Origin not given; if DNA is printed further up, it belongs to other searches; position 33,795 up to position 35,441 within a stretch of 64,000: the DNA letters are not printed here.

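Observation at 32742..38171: Tight operon of HAAAP permease, MIO ammonia-lyase, archaeal/eukaryal-type HisRS and MFS exporter directly upstream of copN: candidate undescribed histidine-centred system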

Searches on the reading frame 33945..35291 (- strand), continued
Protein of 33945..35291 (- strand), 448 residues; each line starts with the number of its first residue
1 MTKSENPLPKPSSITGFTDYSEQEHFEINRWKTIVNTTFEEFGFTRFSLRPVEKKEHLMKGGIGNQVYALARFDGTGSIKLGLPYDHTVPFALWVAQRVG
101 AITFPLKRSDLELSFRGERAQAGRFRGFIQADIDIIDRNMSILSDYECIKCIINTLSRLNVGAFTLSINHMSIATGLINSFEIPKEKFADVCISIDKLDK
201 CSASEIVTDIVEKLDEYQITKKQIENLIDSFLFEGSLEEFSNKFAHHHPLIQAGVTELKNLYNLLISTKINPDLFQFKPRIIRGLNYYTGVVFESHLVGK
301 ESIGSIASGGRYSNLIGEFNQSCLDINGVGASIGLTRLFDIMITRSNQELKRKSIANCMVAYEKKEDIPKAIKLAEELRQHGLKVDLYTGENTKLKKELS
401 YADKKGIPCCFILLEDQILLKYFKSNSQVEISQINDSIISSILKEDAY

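Call 16: find_related_loci(query=A1, collection=genome_contigs, flank=10000)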
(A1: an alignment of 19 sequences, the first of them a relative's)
Query A1 (448 aa) in genome_contigs; peptide patterns used: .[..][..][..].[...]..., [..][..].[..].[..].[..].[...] (x = any residue, [..] = any of these).
111 stretches matched a pattern; 41 encode a relative of the query (tblastn E <= 1e-3); 41 distinct loci.
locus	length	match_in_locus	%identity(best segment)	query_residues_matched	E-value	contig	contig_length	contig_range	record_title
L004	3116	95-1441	42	14-445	3e-120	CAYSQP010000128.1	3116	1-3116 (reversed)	MAG TPA_asm: uncultured bacterium isolate SRP200132_co2_491 genome assembly, contig: NODE_50324_length_3116_cov_5.547207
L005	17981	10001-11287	41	12-438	1e-107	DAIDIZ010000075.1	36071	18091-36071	MAG TPA_asm: Chlamydiae bacterium isolate clean375 k141_772983, whole genome shotgun sequence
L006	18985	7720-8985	41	13-436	1e-105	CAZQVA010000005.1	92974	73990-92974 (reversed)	MAG TPA_asm: uncultured bacterium isolate SRP292972_co3_106 genome assembly, contig: NODE_270_length_92974_cov_13.603892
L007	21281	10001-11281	41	14-439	1e-101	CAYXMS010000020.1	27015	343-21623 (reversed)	MAG TPA_asm: uncultured bacterium isolate SRP141376_co4_134 genome assembly, contig: NODE_3238_length_27015_cov_10.34625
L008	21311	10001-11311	39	2-442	3e-100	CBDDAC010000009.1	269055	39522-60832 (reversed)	MAG: Mariniblastus sp. isolate 575d00d6-6cd5-4c6f-b7ca-5c10567f4f0b genome assembly, contig: contig_9, whole genome shot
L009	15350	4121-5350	42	8-421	3e-100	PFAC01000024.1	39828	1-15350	MAG: Chlamydiae bacterium CG10_big_fil_rev_8_21_14_0_10_35_9 CG10_8_21_14_0.10_scaffold_1516_c, whole genome shotgun seq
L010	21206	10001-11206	42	8-414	4e-99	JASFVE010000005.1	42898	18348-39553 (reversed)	MAG: Chlamydiota bacterium isolate D1105M20metaG_Bin_153 D1105M20metaG_FD_scaffold_186_c1, whole genome shotgun sequence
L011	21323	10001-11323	39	1-444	3e-98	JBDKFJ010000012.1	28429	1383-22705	MAG: Chlamydiota bacterium isolate farmington_2019_sw_WHONDRS-S19S_0053_A_bin.36 scaffold_0000422, whole genome shotgun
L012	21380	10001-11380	39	1-438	2e-99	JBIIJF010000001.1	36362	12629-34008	MAG: Candidatus Babeliales bacterium isolate ME2001-09-26pf_3300043571_group1_bin17 Rohwer_bin1428_scaffold_145_c1, whol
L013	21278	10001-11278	39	8-437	8e-98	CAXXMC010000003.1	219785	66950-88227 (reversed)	MAG: Phycisphaerae bacterium isolate 5faf82f8-1606-4ed3-8979-838274c66e85 genome assembly, contig: contig_3, whole genom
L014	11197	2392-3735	38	2-430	1e-95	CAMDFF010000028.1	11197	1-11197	MAG: candidate division TM6 bacterium UASB124 isolate MoH-02may19-260 genome assembly, contig: MoH-02may19-C11451, whole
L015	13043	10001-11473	36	2-430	1e-93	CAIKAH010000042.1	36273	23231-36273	uncultured bacterium isolate LaPlata_bin-3921 genome assembly, contig: bin-3921:42/57, whole genome shotgun sequence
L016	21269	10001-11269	40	11-438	2e-93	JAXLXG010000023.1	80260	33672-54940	MAG: Candidatus Sericytochromatia bacterium isolate STL-CYA1 C3.25.fa-23, whole genome shotgun sequence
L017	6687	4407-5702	37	1-437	2e-93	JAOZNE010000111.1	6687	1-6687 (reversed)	MAG: Phycisphaerae bacterium isolate GMC4.concoct.128 GMC4_20433_length_6687_cov_12.923854, whole genome shotgun sequenc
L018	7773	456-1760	37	14-446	3e-91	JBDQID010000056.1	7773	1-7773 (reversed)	MAG: Chlamydiales bacterium isolate SFB_27D_18OOND_coas_77 k141_1338997_length_7773_cov_25.0000, whole genome shotgun se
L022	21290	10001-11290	37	14-442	9e-89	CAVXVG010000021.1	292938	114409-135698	MAG: Parachlamydiales bacterium isolate MFD04780.bin.2.176 genome assembly, contig: contig_40612, whole genome shotgun s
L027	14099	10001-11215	37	15-421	1e-83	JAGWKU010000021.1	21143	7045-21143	MAG: Verrucomicrobiota bacterium isolate REEB169 contig-150_2799, whole genome shotgun sequence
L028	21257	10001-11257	35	12-429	1e-82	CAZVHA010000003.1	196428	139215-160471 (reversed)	MAG TPA_asm: uncultured bacterium isolate SRP178908_co1_279 genome assembly, contig: NODE_13_length_196428_cov_47.317258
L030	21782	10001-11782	36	12-408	2e-69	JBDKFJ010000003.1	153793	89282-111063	MAG: Chlamydiota bacterium isolate farmington_2019_sw_WHONDRS-S19S_0053_A_bin.36 scaffold_0000011, whole genome shotgun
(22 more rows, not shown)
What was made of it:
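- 33945..35291 (-): Full-length class IIa histidyl-tRNA synthetase of the eukaryal/archaeal-like type, 448 aa. The lineage occurs in Chlamydiota, Verrucomicrobiota, Planctomycetota, TM6 and others (call 16).
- On Antibiotic cluster with an aaRS self-resistance gene: One related MAG has two lineage copies (L011 and L030, call 16).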

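Call 20: search_protein_families(library=ncbifam, proteins=[L001:10758-11822:+, L001:11806-13032:+, L001:13147-14538:+, L001:5186-6040:+, L016:11280-12347:+, L016:12371-13537:+, L008:13550-14728:+, L007:7764-8780:+, L007:8774-9922:+, L002:2021-2950:-], max_evalue=0.00001)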
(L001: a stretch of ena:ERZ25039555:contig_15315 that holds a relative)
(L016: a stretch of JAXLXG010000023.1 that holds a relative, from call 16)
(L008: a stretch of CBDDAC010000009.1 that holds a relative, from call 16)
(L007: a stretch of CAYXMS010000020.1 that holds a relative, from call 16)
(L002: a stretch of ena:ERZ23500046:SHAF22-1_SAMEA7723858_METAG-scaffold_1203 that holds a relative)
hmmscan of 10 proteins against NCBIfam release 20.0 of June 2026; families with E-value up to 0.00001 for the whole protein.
L001:10758-11822:+ (354 aa): 6 families
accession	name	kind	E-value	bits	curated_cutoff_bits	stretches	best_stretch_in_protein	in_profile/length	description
TIGR00442.1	hisS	equivalog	6.5e-24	84.7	286.75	1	11-342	5-317/406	histidine--tRNA ligase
TIGR00443.1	hisZ_biosyn_reg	equivalog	1.2e-22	80.4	271.65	1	18-334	6-309/314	ATP phosphoribosyltransferase regulatory subunit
NF008941.0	PRK12292.2-4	equivalog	4.7e-15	55.4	447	1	23-340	24-327/393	ATP phosphoribosyltransferase regulatory subunit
NF008945.0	PRK12292.3-3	equivalog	1.2e-10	41.1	409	1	82-343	64-309/368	ATP phosphoribosyltransferase regulatory subunit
NF008936.0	PRK12292.1-3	equivalog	2.4e-07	30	492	1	17-340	16-328/406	ATP phosphoribosyltransferase regulatory subunit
NF008951.0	PRK12295.1-4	equivalog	2.7e-07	29.8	364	1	248-336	280-369/374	ATP phosphoribosyltransferase regulatory subunit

L001:11806-13032:+ (408 aa): 2 families
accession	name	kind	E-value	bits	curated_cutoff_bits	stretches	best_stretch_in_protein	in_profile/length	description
TIGR00069.1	hisD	equivalog_domain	3.4e-29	102.3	243.8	1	24-384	15-391/393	histidinol dehydrogenase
NF010343.0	PRK13770.1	equivalog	3.6e-14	52.4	647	1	43-384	59-412/416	histidinol dehydrogenase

L001:13147-14538:+ (463 aa): 42 families (the best 25 are shown)
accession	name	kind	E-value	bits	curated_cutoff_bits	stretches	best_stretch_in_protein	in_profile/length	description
NF005914.0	PRK07907.1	subfamily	7.1e-92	308.6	300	1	11-456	14-451/456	hypothetical protein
NF006053.0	PRK08201.1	equivalog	5.9e-60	203.5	441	1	16-458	15-453/458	dipeptidase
NF006579.0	PRK09104.1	subfamily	6.5e-58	196.8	327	1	12-454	15-458/465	hypothetical protein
NF005034.0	PRK06446.1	subfamily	6.8e-53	180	369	1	17-456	4-431/436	hypothetical protein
NF005478.0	PRK07079.1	subfamily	2.4e-42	145.4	330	1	18-414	20-411/469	hypothetical protein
TIGR01910.1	DapE-ArgE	subfamily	2.5e-34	119.1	217.6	1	18-447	1-370/373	ArgE/DapE family deacylase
NF006399.0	PRK08651.1-2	equivalog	5.4e-26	91.5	381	1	19-269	8-244/405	succinyl-diaminopimelate desuccinylase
NF006596.0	PRK09133.1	subfamily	5.2e-23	81.3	349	1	14-195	37-211/474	hypothetical protein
NF006365.0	PRK08588.1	subfamily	6.2e-22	78.4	289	1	82-449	64-371/383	succinyl-diaminopimelate desuccinylase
NF006326.0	PRK08554.1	equivalog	6.1e-21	74.7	354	1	14-189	8-173/446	peptidase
NF009557.0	PRK13009.1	equivalog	2.7e-20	72.8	284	1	45-216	24-192/377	succinyl-diaminopimelate desuccinylase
TIGR01246.1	dapE_proteo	equivalog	6.2e-20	71.5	361.8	1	19-216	3-188/370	succinyl-diaminopimelate desuccinylase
NF005710.0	PRK07522.1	subfamily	1.3e-19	70.7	412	1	16-194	9-176/391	acetylornithine deacetylase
TIGR01892.1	AcOrn-deacetyl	equivalog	4e-19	68.9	297.7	1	20-173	2-147/365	acetylornithine deacetylase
NF010589.0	PRK13983.1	equivalog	6.8e-18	64.8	333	1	12-186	11-187/409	M20 family metallo-hydrolase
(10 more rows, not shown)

L001:5186-6040:+ (284 aa): 0 families

L016:11280-12347:+ (355 aa): 10 families
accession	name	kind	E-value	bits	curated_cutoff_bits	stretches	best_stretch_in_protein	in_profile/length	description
TIGR00442.1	hisS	equivalog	5.7e-27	94.7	286.75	1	36-354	11-313/406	histidine--tRNA ligase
TIGR00443.1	hisZ_biosyn_reg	equivalog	1.7e-24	86.5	271.65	1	36-354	5-313/314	ATP phosphoribosyltransferase regulatory subunit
NF008945.0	PRK12292.3-3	equivalog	4.1e-15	55.8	409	1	33-353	8-303/368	ATP phosphoribosyltransferase regulatory subunit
NF008953.0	PRK12295.1-6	equivalog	2.3e-10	40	384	0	225-351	260-377/384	ATP phosphoribosyltransferase regulatory subunit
NF008944.0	PRK12292.3-2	equivalog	1.1e-08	34.6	374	1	26-350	14-334/341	ATP phosphoribosyltransferase regulatory subunit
NF008941.0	PRK12292.2-4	equivalog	3e-08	33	447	1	81-354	58-325/393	ATP phosphoribosyltransferase regulatory subunit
NF008942.0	PRK12292.2-5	equivalog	3.4e-08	32.5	643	1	66-342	46-319/434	ATP phosphoribosyltransferase regulatory subunit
NF008951.0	PRK12295.1-4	equivalog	3.6e-08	32.7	364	0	57-218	21-169/374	ATP phosphoribosyltransferase regulatory subunit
NF009086.0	PRK12421.1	equivalog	3.8e-06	26.1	318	1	54-351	36-325/389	ATP phosphoribosyltransferase regulatory subunit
NF008940.0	PRK12292.2-3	equivalog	6.6e-06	25.1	450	1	94-353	67-320/404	ATP phosphoribosyltransferase regulatory subunit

L016:12371-13537:+ (388 aa): 2 families
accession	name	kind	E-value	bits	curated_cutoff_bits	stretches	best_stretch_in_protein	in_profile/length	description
TIGR00069.1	hisD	equivalog_domain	3.1e-39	135.3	243.8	1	37-383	30-391/393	histidinol dehydrogenase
NF010343.0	PRK13770.1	equivalog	5.4e-17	61.7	647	1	41-382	58-411/416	histidinol dehydrogenase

L008:13550-14728:+ (392 aa): 2 families
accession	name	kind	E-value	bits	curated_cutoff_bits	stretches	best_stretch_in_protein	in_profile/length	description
TIGR00069.1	hisD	equivalog_domain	2.9e-46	158.5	243.8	1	23-385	14-391/393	histidinol dehydrogenase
NF010343.0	PRK13770.1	equivalog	1.6e-21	76.6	647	1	23-385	38-412/416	histidinol dehydrogenase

L007:7764-8780:+ (338 aa): 17 families
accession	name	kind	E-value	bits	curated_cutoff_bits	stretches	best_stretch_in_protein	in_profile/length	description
TIGR00442.1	hisS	equivalog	1.9e-30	106.2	286.75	1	6-335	5-316/406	histidine--tRNA ligase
TIGR00443.1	hisZ_biosyn_reg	equivalog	2.2e-30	105.9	271.65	1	13-332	6-313/314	ATP phosphoribosyltransferase regulatory subunit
NF008941.0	PRK12292.2-4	equivalog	6.6e-15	54.9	447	1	15-334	21-327/393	ATP phosphoribosyltransferase regulatory subunit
NF008953.0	PRK12295.1-6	equivalog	7.8e-15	54.7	384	1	247-333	292-381/384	ATP phosphoribosyltransferase regulatory subunit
NF008945.0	PRK12292.3-3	equivalog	1.1e-14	54.4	409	1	9-330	8-302/368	ATP phosphoribosyltransferase regulatory subunit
NF008936.0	PRK12292.1-3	equivalog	6.1e-11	41.8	492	1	14-335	18-329/406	ATP phosphoribosyltransferase regulatory subunit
NF008939.0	PRK12292.2-1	equivalog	6e-10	38.4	335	1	14-325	16-316/391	ATP phosphoribosyltransferase regulatory subunit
NF008951.0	PRK12295.1-4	equivalog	3.6e-09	36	364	1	242-330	280-369/374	ATP phosphoribosyltransferase regulatory subunit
NF008950.0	PRK12295.1-3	equivalog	1.3e-08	34.7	492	0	255-328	301-375/387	ATP phosphoribosyltransferase regulatory subunit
NF009085.0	PRK12420.1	equivalog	4.9e-08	32.7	540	1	11-333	14-331/426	histidine--tRNA ligase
NF009086.0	PRK12421.1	equivalog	3.7e-07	29.4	318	1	81-327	81-323/389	ATP phosphoribosyltransferase regulatory subunit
NF008952.0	PRK12295.1-5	equivalog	3.8e-07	29.6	360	0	244-323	268-351/363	ATP phosphoribosyltransferase regulatory subunit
NF008940.0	PRK12292.2-3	equivalog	4.6e-07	29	450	1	14-328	16-317/404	ATP phosphoribosyltransferase regulatory subunit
NF008935.0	PRK12292.1-1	equivalog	4.9e-07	29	350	1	80-310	77-298/382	ATP phosphoribosyltransferase regulatory subunit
NF008942.0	PRK12292.2-5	equivalog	1.3e-06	27.3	643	1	79-313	81-312/434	ATP phosphoribosyltransferase regulatory subunit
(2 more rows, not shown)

L007:8774-9922:+ (382 aa): 2 families
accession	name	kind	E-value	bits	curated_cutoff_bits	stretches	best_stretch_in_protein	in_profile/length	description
TIGR00069.1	hisD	equivalog_domain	4.6e-32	111.7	243.8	1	19-381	9-391/393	histidinol dehydrogenase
NF010343.0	PRK13770.1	equivalog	2.1e-18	66.3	647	1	39-380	61-411/416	histidinol dehydrogenase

L002:2021-2950:- (309 aa): 1 family
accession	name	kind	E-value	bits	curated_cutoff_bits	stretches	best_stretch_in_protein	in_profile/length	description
TIGR00950.1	2A78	equivalog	5.6e-11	42.3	230.2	0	14-107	2-93/264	carboxylate/amino acid/amine transporter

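Call 34: search_protein_families(library=pfam, proteins=[L030:13363-15054:-, L030:11402-12025:+, L028:9830-11374:+, L028:11367-12917:+, L011:9974-11326:+, L009:7772-8779:-], max_evalue=0.01)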
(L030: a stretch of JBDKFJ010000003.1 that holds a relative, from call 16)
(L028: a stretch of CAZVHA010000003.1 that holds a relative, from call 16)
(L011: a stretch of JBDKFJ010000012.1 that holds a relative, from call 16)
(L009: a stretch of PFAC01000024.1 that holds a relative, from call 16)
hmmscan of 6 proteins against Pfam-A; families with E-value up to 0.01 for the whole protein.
L030:13363-15054:- (563 aa): 1 family
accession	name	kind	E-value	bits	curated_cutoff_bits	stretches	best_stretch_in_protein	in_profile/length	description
PF03129.25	HGTP_anticodon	-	9.6e-05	22.9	21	1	473-527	2-58/94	Anticodon binding domain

L030:11402-12025:+ (207 aa): 0 families

L028:9830-11374:+ (514 aa): 2 families
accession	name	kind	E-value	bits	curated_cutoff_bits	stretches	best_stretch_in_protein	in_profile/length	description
PF13393.11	tRNA-synt_His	-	1.3e-28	100.6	25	1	63-379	2-305/308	Histidyl-tRNA synthetase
PF03129.25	HGTP_anticodon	-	3.5e-06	27.5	21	1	410-476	11-80/94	Anticodon binding domain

L028:11367-12917:+ (516 aa): 3 families
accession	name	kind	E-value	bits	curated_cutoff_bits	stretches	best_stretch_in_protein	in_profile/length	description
PF13393.11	tRNA-synt_His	-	4.8e-29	102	25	1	76-392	2-305/308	Histidyl-tRNA synthetase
PF03129.25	HGTP_anticodon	-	2.1e-06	28.2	21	1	423-491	11-82/94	Anticodon binding domain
PF00587.30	tRNA-synt_2b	-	0.00024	21.7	29.3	1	151-368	22-136/179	tRNA synthetase class II core domain (G, H, P, S and T)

L011:9974-11326:+ (450 aa): 2 families
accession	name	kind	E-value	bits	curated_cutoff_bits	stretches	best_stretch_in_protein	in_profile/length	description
PF13393.11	tRNA-synt_His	-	8.6e-29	101.2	25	1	24-345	1-308/308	Histidyl-tRNA synthetase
PF03129.25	HGTP_anticodon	-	0.00011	22.7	21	1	372-448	12-91/94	Anticodon binding domain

L009:7772-8779:- (335 aa): 0 families
